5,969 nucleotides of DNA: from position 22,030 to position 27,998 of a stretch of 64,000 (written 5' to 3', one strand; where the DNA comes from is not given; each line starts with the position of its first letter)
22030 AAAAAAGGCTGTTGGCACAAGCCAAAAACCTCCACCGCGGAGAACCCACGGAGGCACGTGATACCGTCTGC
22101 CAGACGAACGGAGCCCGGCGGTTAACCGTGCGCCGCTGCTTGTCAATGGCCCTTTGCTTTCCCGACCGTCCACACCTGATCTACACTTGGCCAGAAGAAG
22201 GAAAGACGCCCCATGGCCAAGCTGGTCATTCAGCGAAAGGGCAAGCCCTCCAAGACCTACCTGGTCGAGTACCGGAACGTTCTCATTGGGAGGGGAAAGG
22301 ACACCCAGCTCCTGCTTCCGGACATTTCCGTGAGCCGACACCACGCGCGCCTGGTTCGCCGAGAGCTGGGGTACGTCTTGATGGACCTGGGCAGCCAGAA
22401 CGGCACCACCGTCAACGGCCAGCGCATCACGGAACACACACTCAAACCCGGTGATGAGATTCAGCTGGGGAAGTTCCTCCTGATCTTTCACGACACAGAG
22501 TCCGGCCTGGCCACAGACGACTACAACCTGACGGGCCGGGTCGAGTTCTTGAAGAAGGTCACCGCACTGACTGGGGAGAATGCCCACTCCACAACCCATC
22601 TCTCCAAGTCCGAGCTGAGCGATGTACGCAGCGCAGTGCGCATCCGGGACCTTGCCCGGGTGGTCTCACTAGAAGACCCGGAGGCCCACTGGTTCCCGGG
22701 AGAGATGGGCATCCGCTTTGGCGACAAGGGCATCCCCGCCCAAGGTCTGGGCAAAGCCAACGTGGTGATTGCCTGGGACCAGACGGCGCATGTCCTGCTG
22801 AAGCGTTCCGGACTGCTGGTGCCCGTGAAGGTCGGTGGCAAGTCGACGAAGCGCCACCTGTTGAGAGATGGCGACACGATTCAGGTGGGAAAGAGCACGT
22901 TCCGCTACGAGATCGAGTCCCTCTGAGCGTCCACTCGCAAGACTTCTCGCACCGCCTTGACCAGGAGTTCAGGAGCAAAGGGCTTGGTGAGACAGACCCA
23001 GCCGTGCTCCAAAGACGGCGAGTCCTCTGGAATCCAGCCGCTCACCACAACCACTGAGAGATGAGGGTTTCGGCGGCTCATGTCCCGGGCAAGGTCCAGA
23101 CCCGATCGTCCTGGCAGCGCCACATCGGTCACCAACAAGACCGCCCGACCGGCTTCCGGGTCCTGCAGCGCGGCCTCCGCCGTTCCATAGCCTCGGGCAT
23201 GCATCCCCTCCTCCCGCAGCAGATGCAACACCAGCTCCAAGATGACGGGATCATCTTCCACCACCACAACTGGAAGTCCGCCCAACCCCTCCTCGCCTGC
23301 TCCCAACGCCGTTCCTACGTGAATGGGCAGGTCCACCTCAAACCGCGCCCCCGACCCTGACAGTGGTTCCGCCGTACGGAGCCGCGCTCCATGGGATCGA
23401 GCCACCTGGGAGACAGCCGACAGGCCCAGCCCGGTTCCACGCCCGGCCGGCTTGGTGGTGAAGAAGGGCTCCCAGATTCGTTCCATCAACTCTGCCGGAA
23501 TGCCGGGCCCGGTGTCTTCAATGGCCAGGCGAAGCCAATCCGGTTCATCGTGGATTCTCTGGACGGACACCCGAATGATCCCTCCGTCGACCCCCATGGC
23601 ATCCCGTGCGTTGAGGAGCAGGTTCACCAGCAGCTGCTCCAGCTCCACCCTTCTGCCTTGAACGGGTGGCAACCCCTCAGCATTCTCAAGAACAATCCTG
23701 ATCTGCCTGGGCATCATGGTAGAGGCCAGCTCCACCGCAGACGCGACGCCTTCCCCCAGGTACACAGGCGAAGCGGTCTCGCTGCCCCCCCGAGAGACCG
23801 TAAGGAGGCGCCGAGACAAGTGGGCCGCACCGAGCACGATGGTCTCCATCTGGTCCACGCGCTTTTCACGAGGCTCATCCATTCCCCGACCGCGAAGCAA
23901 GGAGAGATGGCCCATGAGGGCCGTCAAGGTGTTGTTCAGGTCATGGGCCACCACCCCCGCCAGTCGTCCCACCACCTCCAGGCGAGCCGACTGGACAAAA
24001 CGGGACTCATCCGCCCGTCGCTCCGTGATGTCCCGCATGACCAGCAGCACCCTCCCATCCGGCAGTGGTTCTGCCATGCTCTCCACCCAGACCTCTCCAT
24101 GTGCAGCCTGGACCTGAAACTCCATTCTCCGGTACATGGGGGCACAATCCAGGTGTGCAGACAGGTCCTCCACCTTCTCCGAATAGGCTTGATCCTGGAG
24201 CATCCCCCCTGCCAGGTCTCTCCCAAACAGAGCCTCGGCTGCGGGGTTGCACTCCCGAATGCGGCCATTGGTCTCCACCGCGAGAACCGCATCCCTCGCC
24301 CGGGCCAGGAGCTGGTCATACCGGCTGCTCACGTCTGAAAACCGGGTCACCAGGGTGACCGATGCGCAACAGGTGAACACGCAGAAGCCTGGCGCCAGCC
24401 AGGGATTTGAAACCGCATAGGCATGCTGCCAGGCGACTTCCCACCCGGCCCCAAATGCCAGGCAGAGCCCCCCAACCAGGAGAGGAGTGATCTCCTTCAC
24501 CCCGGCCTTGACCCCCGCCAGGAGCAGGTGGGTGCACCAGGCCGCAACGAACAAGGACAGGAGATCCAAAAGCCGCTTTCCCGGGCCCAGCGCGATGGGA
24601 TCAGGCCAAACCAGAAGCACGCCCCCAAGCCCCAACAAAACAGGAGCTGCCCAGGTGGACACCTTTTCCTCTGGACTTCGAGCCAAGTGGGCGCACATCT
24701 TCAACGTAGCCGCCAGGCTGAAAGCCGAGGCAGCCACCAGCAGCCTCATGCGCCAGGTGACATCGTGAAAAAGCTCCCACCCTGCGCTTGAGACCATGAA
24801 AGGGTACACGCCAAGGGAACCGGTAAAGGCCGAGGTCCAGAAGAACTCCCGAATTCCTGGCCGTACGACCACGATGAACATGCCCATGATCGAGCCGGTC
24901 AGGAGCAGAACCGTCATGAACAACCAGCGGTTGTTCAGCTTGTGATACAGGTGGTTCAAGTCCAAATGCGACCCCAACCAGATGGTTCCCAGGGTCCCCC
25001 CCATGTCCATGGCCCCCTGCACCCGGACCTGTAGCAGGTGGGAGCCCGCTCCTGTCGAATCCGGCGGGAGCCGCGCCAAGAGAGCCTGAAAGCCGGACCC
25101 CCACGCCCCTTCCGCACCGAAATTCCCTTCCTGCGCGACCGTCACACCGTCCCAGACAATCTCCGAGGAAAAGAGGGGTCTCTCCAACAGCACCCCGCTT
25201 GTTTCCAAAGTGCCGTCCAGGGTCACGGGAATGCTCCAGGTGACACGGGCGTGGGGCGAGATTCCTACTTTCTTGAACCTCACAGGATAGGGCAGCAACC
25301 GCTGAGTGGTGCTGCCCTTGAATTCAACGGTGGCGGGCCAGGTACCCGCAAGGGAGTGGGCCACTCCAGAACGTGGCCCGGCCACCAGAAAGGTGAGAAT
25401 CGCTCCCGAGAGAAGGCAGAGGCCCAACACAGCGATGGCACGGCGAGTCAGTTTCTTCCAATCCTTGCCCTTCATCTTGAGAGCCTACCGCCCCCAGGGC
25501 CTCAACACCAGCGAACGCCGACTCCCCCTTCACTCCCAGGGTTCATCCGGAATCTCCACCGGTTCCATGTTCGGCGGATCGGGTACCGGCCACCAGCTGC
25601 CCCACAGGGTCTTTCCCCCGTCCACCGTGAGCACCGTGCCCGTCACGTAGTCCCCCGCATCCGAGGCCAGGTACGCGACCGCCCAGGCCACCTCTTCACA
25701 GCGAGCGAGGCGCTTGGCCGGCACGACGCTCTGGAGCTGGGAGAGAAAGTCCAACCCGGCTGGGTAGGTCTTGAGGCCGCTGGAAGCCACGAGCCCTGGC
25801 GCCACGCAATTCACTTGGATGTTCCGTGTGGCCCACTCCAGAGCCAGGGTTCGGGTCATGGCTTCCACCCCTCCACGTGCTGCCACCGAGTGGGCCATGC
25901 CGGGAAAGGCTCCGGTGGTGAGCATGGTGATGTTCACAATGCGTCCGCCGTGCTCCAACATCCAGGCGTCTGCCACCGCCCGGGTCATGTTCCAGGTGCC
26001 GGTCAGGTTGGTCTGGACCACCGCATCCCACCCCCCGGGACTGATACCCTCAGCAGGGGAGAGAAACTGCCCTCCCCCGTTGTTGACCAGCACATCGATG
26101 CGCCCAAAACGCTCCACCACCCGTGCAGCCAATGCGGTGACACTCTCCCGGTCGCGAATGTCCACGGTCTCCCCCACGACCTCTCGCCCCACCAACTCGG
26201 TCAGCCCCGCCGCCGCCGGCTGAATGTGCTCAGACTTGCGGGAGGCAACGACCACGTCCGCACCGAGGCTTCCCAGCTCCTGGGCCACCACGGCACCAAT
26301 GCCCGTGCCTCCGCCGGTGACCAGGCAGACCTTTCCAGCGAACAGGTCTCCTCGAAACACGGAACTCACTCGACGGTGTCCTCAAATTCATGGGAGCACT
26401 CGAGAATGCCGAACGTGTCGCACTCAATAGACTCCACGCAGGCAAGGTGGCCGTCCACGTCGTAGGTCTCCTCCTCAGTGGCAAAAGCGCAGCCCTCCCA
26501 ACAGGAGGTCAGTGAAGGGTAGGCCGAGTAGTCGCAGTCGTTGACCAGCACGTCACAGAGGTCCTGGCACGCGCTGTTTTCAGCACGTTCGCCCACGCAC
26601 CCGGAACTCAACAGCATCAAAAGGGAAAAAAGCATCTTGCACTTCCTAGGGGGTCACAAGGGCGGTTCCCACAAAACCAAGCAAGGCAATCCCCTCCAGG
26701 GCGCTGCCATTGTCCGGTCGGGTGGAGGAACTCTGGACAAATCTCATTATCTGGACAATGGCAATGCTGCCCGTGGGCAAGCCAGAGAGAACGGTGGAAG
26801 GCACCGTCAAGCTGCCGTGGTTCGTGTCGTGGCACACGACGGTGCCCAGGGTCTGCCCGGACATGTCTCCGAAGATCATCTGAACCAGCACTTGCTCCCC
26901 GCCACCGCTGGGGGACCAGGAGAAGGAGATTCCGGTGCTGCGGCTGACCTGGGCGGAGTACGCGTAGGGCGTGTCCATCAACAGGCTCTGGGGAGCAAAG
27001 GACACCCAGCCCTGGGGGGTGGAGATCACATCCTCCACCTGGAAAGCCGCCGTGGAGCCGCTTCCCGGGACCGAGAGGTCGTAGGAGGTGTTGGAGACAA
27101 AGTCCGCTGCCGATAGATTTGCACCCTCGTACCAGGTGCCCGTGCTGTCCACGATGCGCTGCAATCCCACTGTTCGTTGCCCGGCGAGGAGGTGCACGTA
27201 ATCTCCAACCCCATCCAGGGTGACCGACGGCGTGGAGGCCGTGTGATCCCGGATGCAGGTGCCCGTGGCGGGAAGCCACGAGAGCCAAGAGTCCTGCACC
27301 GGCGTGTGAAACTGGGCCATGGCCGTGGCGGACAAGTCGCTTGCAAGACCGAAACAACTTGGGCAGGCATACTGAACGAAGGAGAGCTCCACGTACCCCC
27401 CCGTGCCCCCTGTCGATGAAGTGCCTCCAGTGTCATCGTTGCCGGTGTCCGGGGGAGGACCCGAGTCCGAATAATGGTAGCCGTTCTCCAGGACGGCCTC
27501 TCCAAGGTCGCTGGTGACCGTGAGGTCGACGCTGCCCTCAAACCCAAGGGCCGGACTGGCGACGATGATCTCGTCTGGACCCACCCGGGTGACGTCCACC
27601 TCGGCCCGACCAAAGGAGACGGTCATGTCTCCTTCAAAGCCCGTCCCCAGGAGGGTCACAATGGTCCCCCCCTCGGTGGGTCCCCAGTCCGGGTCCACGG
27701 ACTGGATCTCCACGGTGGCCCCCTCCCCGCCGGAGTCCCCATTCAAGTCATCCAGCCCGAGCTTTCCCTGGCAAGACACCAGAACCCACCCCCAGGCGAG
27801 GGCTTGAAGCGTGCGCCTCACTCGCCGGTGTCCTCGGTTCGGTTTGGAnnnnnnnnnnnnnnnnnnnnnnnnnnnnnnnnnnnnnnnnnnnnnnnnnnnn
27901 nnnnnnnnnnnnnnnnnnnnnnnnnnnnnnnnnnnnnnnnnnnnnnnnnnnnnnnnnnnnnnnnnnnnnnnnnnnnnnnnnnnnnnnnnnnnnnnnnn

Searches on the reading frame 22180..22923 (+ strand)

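Call 17: search_protein_families(library=pfam, proteins=[window:22180-22923:+], max_evalue=0.001)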
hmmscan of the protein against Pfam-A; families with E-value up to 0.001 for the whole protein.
window:22180-22923:+ (248 aa): 2 families
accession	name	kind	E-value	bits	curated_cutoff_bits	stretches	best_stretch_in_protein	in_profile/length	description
PF00498.31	FHA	-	4.6e-23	81.9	20.7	1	34-97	1-67/67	FHA domain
PF16697.10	Yop-YscD_cpl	-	6.8e-17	61.9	33.2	1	25-105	10-92/94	Inner membrane component of T3SS, cytoplasmic domain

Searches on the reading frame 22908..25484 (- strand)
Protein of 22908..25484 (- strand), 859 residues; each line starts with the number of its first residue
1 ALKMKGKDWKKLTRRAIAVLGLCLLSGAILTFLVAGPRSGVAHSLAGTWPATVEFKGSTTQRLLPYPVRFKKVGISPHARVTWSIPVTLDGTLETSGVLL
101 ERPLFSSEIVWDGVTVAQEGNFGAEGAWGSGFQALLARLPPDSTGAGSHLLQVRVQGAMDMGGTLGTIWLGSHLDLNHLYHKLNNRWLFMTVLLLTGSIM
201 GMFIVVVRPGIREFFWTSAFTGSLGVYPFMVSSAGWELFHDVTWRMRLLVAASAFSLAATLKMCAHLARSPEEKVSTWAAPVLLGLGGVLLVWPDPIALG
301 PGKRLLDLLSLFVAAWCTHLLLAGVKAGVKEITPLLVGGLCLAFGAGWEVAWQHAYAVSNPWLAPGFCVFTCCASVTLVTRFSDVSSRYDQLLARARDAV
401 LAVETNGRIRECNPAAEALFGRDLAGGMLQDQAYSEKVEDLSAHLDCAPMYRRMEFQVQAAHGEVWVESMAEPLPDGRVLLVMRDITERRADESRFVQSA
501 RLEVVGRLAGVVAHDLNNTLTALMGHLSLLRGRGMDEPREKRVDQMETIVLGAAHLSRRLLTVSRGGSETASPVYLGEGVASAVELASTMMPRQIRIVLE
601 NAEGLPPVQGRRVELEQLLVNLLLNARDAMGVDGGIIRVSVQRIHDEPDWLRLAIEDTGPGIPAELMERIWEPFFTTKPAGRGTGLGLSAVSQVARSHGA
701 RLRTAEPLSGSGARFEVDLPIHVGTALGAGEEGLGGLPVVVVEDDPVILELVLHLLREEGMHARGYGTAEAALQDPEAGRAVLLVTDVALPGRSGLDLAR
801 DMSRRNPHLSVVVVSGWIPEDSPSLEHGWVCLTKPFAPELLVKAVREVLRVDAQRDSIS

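Call 11: search_protein_families(library=ncbifam, proteins=[window:22908-25484:-], max_evalue=0.00001)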
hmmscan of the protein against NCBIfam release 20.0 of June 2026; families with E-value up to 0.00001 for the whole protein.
window:22908-25484:- (859 aa): 75 families (the best 25 are shown)
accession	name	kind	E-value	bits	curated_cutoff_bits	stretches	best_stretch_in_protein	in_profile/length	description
NF008468.0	PRK11360.1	equivalog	1.9e-49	168.6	646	1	378-722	259-609/616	two-component system sensor histidine kinase AtoS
NF046026.1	HisKinCckACaul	equivalog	2.9e-49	167.8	1000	1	406-849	205-676/678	cell cycle histidine kinase CckA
NF046020.1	HisKinCckABruc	equivalog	2e-48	164.9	1000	1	474-725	449-711/868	cell cycle histidine kinase CckA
NF010076.0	PRK13557.1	subfamily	1.3e-45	155.8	631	1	485-850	143-534/540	histidine kinase famiy protein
NF010411.0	PRK13837.1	equivalog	1.8e-42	145.4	647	1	482-750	427-711/828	two-component system VirA-like sensor kinase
NF052573.1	HisKinEspAMyxo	equivalog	1.7e-41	142.1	1400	1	395-814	262-710/755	serine histidine kinase EspA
NF052574.1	HisKinEspCMyxo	equivalog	7.7e-35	120.2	1200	1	482-849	394-783/785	serine histidine kinase EspC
TIGR02966.1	phoR_proteo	equivalog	1.2e-29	103.4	334.2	1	385-718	4-332/333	phosphate regulon sensor histidine kinase PhoR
NF007688.0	PRK10364.1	equivalog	1.9e-27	96.2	479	1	496-723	231-453/460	two-component system sensor histidine kinase ZraS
NF038348.1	T2SS_HK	subfamily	3.9e-27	94.9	450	1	558-721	416-573/574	histidine kinase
NF047466.1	hybrid_RR_LvrB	exception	5e-26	91.7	500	1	491-721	138-376/377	hybrid histidine kinase/response regulator LvrB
NF047497.1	HK_LIC_12097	equivalog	8.4e-24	84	500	1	478-721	123-366/367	LIC_12097 family sensor histidine kinase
NF047794.1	HisKinPtgB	equivalog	2.9e-23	82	1000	1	490-705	427-640/656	two-component system sensor histidine kinase PgtB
NF046044.1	PnpS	equivalog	6e-23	81.5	400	1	382-720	50-390/390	two-component system histidine kinase PnpS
NF058527.1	HistKinChvGCaul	equivalog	5.8e-21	74.8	740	1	499-720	300-532/535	two-component sensor histidine kinase ChvG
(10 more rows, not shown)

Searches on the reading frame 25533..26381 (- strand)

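Call 17: search_protein_families(library=pfam, proteins=[window:25533-26381:-], max_evalue=0.001)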
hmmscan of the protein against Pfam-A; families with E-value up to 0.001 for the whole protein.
window:25533-26381:- (283 aa): 4 families
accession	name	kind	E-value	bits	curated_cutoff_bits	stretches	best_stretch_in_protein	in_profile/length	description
PF13561.12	adh_short_C2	-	1.2e-54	185.8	27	1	26-257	6-235/236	Enoyl-(Acyl carrier protein) reductase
PF00106.31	adh_short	-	3.2e-46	157.7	26.6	1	17-202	1-186/195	short chain dehydrogenase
PF08659.16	KR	-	9.9e-10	39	22.6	1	19-138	3-125/180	KR domain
PF01370.27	Epimerase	-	0.00033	20.6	20.9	1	20-139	2-105/240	NAD dependent epimerase/dehydratase family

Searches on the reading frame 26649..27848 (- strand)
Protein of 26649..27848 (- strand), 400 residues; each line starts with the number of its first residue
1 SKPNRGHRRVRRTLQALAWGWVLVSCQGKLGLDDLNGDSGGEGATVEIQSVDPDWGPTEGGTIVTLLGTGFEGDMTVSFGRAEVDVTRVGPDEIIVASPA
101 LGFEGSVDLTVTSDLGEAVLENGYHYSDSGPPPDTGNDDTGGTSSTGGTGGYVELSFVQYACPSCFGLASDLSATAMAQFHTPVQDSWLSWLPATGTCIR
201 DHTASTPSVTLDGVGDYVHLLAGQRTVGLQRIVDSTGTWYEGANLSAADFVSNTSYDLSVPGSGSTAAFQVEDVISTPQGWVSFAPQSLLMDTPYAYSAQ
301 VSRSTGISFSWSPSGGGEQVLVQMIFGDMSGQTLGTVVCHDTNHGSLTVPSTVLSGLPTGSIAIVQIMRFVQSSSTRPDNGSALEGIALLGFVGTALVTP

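Call 17: search_protein_families(library=pfam, proteins=[window:26649-27848:-], max_evalue=0.001)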
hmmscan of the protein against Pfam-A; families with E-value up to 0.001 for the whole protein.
window:26649-27848:- (400 aa): 1 family
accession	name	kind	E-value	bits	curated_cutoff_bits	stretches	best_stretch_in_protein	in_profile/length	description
PF01833.30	TIG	-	6e-12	45.8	20.9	1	48-115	3-72/84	IPT/TIG domain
